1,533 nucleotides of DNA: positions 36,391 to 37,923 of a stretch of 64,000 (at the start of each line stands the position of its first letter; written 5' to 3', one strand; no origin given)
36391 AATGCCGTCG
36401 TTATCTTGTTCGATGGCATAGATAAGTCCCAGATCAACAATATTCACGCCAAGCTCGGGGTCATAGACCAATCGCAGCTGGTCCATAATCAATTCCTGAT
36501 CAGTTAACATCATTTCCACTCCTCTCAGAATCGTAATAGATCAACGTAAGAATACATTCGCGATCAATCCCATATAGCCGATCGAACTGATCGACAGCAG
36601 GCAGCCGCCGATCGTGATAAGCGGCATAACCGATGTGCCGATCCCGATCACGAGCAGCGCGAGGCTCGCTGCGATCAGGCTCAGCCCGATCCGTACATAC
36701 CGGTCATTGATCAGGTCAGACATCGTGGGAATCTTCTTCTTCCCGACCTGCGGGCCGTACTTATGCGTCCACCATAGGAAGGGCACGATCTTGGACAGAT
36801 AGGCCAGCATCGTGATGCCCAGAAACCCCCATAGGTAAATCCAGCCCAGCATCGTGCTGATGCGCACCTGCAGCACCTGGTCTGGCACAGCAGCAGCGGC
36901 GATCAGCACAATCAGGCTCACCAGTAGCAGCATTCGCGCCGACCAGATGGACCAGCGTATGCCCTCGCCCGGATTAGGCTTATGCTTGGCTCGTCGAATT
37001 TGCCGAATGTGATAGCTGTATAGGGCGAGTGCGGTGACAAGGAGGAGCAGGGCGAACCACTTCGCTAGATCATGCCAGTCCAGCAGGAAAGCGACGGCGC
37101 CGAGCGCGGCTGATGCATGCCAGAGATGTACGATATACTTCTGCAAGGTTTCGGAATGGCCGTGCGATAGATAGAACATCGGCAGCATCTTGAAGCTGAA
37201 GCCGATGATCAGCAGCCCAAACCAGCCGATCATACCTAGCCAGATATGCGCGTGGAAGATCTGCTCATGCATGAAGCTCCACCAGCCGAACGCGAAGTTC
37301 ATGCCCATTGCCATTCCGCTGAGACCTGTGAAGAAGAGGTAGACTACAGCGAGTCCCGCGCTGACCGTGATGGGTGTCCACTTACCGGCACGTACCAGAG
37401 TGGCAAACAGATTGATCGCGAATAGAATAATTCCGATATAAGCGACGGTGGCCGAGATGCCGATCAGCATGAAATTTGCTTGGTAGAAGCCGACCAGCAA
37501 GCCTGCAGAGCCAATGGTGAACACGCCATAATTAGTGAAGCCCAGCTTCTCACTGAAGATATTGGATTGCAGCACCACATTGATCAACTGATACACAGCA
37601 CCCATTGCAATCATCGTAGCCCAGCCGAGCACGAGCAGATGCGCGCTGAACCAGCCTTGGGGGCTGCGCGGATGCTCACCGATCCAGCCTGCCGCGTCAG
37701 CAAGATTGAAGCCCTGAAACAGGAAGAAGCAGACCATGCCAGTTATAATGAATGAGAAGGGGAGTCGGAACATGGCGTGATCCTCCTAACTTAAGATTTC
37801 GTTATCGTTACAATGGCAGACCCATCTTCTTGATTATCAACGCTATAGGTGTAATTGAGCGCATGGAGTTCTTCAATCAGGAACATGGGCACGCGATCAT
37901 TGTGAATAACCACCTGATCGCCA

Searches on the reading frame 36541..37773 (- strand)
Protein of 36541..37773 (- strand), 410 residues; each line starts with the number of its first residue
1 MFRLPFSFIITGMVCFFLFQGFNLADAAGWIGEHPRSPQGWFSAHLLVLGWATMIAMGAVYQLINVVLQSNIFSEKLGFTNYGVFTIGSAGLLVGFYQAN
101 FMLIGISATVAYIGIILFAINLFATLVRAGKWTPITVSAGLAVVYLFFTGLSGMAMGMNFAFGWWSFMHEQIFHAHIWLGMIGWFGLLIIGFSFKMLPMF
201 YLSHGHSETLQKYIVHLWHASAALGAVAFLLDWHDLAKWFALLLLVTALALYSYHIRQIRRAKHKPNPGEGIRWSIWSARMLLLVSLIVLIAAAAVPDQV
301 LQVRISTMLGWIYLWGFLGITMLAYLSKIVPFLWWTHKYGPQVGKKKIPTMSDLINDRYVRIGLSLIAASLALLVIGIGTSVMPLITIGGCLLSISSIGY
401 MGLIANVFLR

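Call 4: search_protein_families(library=pfam, proteins=[window:36541-37773:-], max_evalue=0.1)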
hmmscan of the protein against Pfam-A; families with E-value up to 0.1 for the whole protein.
window:36541-37773:- (410 aa): 0 families

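Call 5: search_protein_families(library=ncbifam, proteins=[window:36541-37773:-], max_evalue=0.1)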
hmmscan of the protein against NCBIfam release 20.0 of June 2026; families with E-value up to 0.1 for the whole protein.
window:36541-37773:- (410 aa): 0 families

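Call 6: find_homologous_proteins(query=window:36541-37773:-)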
Query window:36541-37773:- (410 aa): 283 proteins with E <= 0.001 among 8000 candidates; the best 120 are listed.
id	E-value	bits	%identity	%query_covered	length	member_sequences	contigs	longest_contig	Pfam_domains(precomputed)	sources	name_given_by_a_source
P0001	2.6e-266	901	100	100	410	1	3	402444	-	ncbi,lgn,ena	-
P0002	8.4e-211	719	78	100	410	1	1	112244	-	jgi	jgi:hypothetical protein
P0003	2.1e-176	605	65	100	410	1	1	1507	-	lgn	-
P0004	5.7e-151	521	58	100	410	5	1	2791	-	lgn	-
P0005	2.9e-150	519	59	100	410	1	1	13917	PF00115.26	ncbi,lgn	ncbi:MAG: hypothetical protein WDZ91_10175 [Paenibacillaceae bacterium]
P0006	1.5e-149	517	58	100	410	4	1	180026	-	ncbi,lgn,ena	-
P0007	3.4e-148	512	60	100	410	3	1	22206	-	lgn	-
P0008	4.7e-147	508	58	100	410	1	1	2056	-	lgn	-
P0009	6.9e-146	505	58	100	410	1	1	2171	-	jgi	jgi:hypothetical protein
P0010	1.0e-144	501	57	100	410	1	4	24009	-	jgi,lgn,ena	-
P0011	8.4e-142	491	57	100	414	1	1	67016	-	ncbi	ncbi:hypothetical protein [Paenibacillus sp. CMAA1364]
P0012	9.0e-141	488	58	100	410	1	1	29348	-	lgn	-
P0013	9.2e-141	488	58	100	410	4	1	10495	-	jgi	jgi:hypothetical protein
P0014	2.1e-140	487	57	100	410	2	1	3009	-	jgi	jgi:hypothetical protein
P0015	3.8e-140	486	57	100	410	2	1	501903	-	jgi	jgi:hypothetical protein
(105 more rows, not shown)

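Call 7: search_solved_structures(query=window:36541-37773:-, max_evalue=10)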
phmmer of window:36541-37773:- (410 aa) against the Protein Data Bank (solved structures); distinct sequences matched with E-value up to 10: 0.

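Call 12: search_solved_structures(query=A1, max_evalue=10, show_alignments=3)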
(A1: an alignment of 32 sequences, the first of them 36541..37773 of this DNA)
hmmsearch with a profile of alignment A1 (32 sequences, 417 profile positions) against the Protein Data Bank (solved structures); distinct sequences matched with E-value up to 10: 2.
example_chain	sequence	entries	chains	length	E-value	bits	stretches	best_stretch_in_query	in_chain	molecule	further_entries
9g6b_A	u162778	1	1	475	6.2e-05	25.2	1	45-109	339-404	cytochrome-c oxidase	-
9g83_t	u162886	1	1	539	0.0015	20.7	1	49-108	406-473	cytochrome-c oxidase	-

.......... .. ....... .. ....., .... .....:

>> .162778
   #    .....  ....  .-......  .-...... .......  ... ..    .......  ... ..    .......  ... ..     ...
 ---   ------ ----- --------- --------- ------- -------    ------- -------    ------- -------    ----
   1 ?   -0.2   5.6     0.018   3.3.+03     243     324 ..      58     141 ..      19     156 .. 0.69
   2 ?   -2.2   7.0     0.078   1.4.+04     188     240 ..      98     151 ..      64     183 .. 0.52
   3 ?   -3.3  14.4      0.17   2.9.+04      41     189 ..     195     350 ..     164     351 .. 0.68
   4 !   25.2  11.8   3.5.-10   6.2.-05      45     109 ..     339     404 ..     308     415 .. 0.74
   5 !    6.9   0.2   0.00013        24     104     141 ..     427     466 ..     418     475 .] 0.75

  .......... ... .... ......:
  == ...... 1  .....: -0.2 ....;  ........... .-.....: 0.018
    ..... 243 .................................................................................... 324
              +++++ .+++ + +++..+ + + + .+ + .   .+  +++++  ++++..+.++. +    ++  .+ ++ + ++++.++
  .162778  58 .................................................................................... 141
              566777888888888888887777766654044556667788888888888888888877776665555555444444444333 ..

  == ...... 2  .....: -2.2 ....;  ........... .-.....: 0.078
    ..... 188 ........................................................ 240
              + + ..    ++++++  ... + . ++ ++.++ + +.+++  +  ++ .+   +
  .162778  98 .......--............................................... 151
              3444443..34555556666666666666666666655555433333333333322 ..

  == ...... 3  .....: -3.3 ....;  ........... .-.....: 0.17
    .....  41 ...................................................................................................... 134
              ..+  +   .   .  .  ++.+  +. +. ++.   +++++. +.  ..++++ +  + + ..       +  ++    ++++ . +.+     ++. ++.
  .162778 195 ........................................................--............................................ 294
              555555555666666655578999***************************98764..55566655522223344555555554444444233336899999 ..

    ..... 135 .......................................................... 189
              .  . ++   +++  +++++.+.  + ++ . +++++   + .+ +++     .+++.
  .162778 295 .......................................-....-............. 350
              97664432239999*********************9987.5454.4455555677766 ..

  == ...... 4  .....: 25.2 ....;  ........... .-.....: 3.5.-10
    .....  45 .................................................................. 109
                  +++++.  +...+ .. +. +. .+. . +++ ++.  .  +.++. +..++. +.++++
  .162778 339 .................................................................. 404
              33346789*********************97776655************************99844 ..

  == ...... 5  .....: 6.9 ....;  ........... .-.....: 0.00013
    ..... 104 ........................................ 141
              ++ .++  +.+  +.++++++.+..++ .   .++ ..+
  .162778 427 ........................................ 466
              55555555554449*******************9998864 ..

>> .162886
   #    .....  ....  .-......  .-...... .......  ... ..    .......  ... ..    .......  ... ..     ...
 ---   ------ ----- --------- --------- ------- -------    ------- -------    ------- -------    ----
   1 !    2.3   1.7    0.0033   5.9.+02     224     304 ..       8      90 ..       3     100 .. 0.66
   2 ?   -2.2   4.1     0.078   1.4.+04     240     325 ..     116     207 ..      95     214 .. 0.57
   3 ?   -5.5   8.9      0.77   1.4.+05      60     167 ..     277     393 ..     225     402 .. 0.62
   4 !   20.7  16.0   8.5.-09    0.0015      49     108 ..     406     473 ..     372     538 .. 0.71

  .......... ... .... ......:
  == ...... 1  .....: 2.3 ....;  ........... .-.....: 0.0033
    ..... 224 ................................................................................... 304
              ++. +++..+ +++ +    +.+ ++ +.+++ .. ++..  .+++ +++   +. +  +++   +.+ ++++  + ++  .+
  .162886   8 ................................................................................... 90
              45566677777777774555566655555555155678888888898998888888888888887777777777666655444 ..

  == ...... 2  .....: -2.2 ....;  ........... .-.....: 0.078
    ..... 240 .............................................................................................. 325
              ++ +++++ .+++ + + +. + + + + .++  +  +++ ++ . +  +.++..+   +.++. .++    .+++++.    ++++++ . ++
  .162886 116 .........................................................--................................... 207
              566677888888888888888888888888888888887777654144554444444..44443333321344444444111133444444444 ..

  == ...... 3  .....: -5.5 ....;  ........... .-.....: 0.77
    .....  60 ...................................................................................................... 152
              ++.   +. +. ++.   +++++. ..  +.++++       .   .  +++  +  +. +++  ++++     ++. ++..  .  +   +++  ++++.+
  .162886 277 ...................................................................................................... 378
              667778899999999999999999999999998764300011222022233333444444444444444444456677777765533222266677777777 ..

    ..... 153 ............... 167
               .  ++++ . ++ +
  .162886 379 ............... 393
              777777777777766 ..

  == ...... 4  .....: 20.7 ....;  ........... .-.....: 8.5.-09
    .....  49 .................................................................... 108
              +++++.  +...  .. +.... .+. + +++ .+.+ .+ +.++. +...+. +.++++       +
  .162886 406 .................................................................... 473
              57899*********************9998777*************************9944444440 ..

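Call 13: search_protein_families(library=pfam, alignment_id=A1, max_evalue=1)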
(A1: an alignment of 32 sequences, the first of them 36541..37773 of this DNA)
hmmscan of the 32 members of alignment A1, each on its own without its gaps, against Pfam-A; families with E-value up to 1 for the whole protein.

A. member 1, window:36541-37773:- (410 aa): 0 families

B. families by the number of members that match (of 32 scanned): 14 families
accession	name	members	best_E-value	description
PF00115.25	COX1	18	6.2e-12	Cytochrome C and Quinol oxidase polypeptide I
PF11239.13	DUF3040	2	0.015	Protein of unknown function (DUF3040)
PF02656.20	DUF202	1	0.00042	Domain of unknown function (DUF202)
PF05473.18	UL45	1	0.026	UL45 protein, carbohydrate-binding C-type lectin-like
PF08114.16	PMP1_2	1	0.028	ATPase proteolipid family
PF09990.14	DUF2231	1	0.048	Predicted membrane protein (DUF2231)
PF10953.13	DUF2754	1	0.087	Protein of unknown function (DUF2754)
PF21944.1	Hemotin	1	0.12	Hemotin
PF01735.24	PLA2_B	1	0.18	Lysophospholipase catalytic domain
PF03852.21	Vsr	1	0.22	DNA mismatch endonuclease Vsr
PF15105.11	TMEM61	1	0.28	TMEM61 protein family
PF15486.11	DUF4644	1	0.3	Domain of unknown function (DUF4644)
PF08078.17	PsaX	1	0.32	PsaX family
PF24432.1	DUF7555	1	0.75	Family of unknown function (DUF7555)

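Call 21: predict_structure(alignment_id=A1)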
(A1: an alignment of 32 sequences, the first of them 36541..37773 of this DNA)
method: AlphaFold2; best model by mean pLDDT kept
length: 410 residues; sequences in the alignment: 32
mean_pLDDT: 94.3   pTM: 0.92
mean pLDDT of the five models: 94.3, 93.9, 93.8, 93.6, 93.3
residues with pLDDT >= 90: 361; 70-90: 43; 50-70: 6; < 50: 0
segments of 3 or more residues with pLDDT < 50: none
pLDDT, mean of each block of 10 residues (from residue 1): 92 97 86 75 95 97 91 96 98 96 97 98 96 96 98 95 90 96 97 95 93 98 97 93 98 97 93 97 96 90 88 95 96 92 91 93 98 95 93 97 93
secondary structure, 60 per line:
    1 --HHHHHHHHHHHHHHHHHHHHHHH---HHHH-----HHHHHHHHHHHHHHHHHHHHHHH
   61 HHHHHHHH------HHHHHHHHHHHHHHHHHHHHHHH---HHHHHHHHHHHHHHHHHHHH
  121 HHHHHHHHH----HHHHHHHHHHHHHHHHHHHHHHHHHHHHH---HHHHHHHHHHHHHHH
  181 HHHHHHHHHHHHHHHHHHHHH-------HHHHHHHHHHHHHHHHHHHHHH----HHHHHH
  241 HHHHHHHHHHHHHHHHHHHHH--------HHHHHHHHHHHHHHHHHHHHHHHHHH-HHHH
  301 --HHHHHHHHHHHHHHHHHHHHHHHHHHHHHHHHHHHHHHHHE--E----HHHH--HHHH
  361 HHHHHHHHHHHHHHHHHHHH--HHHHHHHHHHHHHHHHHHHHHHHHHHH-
elements in order: H3-25 H29-32 H38-68 H75-97 H101-129 H134-162 H166-201 H209-230 H235-261 H270-295 H297-300 H303-342 H351-354 H357-380 H383-409

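Call 24: fold_search(model_id=the predicted structure, library=pdb)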
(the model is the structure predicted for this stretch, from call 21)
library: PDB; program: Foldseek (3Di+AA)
matches with E <= 10: 364; with E <= 0.001: 32
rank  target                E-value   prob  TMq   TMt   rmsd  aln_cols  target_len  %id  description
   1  3mk7_D                1.2e-05  1.00  0.73  0.65   5.2       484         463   12  The structure of CBB3 cytochrome oxidase (released 2010-08-04)
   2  3mk7_G                1.4e-05  1.00  0.74  0.66   5.2       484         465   12  The structure of CBB3 cytochrome oxidase (released 2010-08-04)
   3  3mk7_A                2.6e-05  1.00  0.74  0.66   5.2       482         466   12  The structure of CBB3 cytochrome oxidase (released 2010-08-04)
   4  9gy6_F                4.7e-05  1.00  0.76  0.58   4.9       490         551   11  Mycobacterial cytochrome bc1:aa3 with inhibitor (released 2025-04-09)
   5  8hcr_F                6.3e-05  1.00  0.75  0.58   4.7       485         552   12  Cryo-EM structure of the Mycobacterium tuberculosis cytochrome bcc:aa3 supercomplex and a novel inhibitor targeting su (released 2023-05-03)
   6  3o0r_B                7.4e-05  1.00  0.67  0.63   6.2       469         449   13  Crystal structure of nitric oxide reductase from Pseudomonas aeruginosa in complex with antibody fragment (released 2010-12-29)
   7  8d4t_N                7.8e-05  1.00  0.74  0.61   5.1       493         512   11  Mammalian CIV with GDN bound (released 2022-07-06)
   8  8smr_E                8.8e-05  1.00  0.74  0.66   5.5       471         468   12  cytochrome bc1-cbb3 supercomplex from Pseudomonas aeruginosa (released 2023-10-11)
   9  9g6b_A                9.1e-05  1.00  0.72  0.64   5.6       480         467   12  cbb3-2 NOH complex (released 2026-01-28)
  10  6adq_F                1.5e-04  1.00  0.74  0.57   4.9       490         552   13  Respiratory Complex CIII2CIV2SOD2 from Mycobacterium smegmatis (released 2018-11-14)
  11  2y69_A                1.5e-04  1.00  0.75  0.61   4.9       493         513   11  Bovine heart cytochrome c oxidase re-refined with molecular oxygen (released 2011-02-23)
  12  7n9z_F                1.6e-04  1.00  0.67  0.45   6.5       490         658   12  E. coli cytochrome bo3 in MSP nanodisc (released 2021-09-01)
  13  8ugi_4A               1.8e-04  1.00  0.74  0.61   5.0       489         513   10  High resolution in-situ structure of typeA supercomplex in respiratory chain (I1III2IV1,composite) (released 2024-06-19)
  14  9buh_Ak               1.8e-04  1.00  0.73  0.60   5.3       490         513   11  Cryo-EM structure of respiratory supercomplex I III IV (released 2025-05-21)
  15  7qho_D                2.1e-04  1.00  0.74  0.55   5.2       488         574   12  Cytochrome bcc-aa3 supercomplex (respiratory supercomplex III2/IV2) from Corynebacterium glutamicum (as isolated) (released 2022-05-18)
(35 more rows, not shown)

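Call 29: find_encoding_contigs(protein=P0001, flank=10000, max_places=3)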
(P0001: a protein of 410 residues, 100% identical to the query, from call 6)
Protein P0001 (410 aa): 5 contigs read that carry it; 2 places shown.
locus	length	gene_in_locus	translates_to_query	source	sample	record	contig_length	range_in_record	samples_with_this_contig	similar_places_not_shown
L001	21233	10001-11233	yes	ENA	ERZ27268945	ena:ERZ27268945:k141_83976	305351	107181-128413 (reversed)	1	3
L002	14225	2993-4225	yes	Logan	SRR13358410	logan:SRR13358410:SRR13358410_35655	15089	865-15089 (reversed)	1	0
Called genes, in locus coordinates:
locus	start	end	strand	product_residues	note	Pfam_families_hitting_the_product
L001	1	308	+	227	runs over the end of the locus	PF00005:ABC_tran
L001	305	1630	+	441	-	PF12704:MacB_PCD, PF02687:FtsX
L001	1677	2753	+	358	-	PF25990:Beta-barrel_YknX (weak), PF25967:RND-MFP_C (weak), PF25989:YknX_C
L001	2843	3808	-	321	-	PF00365:PFK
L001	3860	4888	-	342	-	PF10776:DUF2600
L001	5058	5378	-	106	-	-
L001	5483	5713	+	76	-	-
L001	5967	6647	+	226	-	PF03741:TerC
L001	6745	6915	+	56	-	-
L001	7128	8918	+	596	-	PF08439:Peptidase_M3_N, PF01432:Peptidase_M3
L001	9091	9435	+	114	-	-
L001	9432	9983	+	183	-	PF10006:DUF2249, PF01206:TusA (weak), PF10006:DUF2249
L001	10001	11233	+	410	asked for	-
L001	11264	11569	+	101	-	PF01883:FeS_assembly_P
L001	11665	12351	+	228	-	PF00027:cNMP_binding, PF13545:HTH_Crp_2, PF00325:Crp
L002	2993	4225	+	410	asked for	-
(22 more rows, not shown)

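Call 30: find_related_loci(query=A1, collection=genome_contigs, flank=10000)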
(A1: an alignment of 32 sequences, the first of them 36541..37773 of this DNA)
Query A1 (410 aa) in genome_contigs; peptide patterns used: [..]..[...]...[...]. (x = any residue, [..] = any of these).
599 stretches matched a pattern (row limit reached: there are more); 526 encode a relative of the query (tblastn E <= 1e-3); the best 80 are kept; 80 distinct loci.
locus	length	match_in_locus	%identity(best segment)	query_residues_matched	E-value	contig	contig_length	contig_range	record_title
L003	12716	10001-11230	60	1-410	2e-160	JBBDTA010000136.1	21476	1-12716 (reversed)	MAG: Paenibacillaceae bacterium isolate LejiaC_44_27 Lejia_C_5688_length_21476_cov_14, whole genome shotgun sequence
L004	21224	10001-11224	53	1-410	3e-134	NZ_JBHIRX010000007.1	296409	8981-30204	Paenibacillus terreus strain DSM 100035 NODE_7_length_296409_cov_68.069409, whole genome shotgun sequence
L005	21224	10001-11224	52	1-410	7e-132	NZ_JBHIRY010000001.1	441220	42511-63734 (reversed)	Paenibacillus medicaginis strain JCM 18446 NODE_1_length_441220_cov_60.749170, whole genome shotgun sequence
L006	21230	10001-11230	51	1-410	7e-130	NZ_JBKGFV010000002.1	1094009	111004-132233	Fontibacillus sp. BL9 Contig2, whole genome shotgun sequence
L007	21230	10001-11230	51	1-410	4e-128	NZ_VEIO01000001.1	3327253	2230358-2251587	Paenibacillus xylanexedens strain DE0019 NODE_1_length_3327253_cov_15.799924, whole genome shotgun sequence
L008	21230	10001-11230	51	1-410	7e-127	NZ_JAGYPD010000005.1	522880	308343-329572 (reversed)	Bacillus sp. FJAT-50079 Scaffold5, whole genome shotgun sequence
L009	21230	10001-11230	49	1-410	2e-126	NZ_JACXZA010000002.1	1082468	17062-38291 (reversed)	Paenibacillus terricola strain PR3 contig2, whole genome shotgun sequence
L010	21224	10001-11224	52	1-408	3e-126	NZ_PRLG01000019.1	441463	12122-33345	Paenibacillus illinoisensis strain E3 NODE_51_length_441423_cov_218.117981, whole genome shotgun sequence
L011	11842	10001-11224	50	3-410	5e-126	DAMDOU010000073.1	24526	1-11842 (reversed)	MAG TPA_asm: Paenibacillus sp. isolate CTOTU50677 NODE_268_length_24526_cov_7.352131, whole genome shotgun sequence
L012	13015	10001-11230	50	1-410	8e-124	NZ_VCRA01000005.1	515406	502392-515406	Paenibacillus mesophilus strain SYSU K30004 Scaffold5, whole genome shotgun sequence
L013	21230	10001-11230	51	1-410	7e-124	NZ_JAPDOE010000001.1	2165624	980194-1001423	Paenibacillus sp. LS1 LS1_assembly_unicycler_contig_1, whole genome shotgun sequence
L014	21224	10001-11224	50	1-408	6e-124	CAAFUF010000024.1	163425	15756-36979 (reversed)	MAG TPA_asm: Paenibacillaceae bacterium, isolate HGM11183, WGS project CAAFUF010000000 data, contig: SRS311478_6_k119_49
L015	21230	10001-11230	51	1-410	2e-123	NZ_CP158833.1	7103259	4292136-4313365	Paenibacillus amylolyticus strain PAE4 chromosome, complete genome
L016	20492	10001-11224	49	1-408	4e-123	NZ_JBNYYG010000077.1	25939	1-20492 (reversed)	Paenibacillus macerans strain ZG23 ctg00077, whole genome shotgun sequence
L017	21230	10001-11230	52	1-410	3e-122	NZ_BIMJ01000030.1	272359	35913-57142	Paenibacillus amylolyticus strain NBRC 15957 PAM01_CON00030, whole genome shotgun sequence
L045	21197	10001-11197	33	3-407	1e-50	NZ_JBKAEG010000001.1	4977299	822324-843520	Nanhaiella sioensis strain SCS-151 1, whole genome shotgun sequence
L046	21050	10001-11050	34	3-358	4e-50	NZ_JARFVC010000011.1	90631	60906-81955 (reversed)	Cytobacillus sp. S13-E01 Scaffold11, whole genome shotgun sequence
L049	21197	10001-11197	31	3-407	6e-50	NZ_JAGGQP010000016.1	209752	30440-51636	Bacillus sp. ISL-41 ISL41_17, whole genome shotgun sequence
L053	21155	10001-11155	32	3-393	1e-48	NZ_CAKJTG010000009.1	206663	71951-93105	Pseudoneobacillus rhizosphaerae strain CIP 111885, whole genome shotgun sequence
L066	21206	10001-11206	30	3-410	1e-45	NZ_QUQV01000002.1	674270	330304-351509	Bacillus sp. HNG NODE_2_length_674270_cov_89.610181, whole genome shotgun sequence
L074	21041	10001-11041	27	26-372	2e-43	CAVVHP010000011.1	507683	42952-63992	MAG: uncultured Bacteroidetes bacterium isolate MFD02923.bin.3.6 genome assembly, contig: contig_30727, whole genome sho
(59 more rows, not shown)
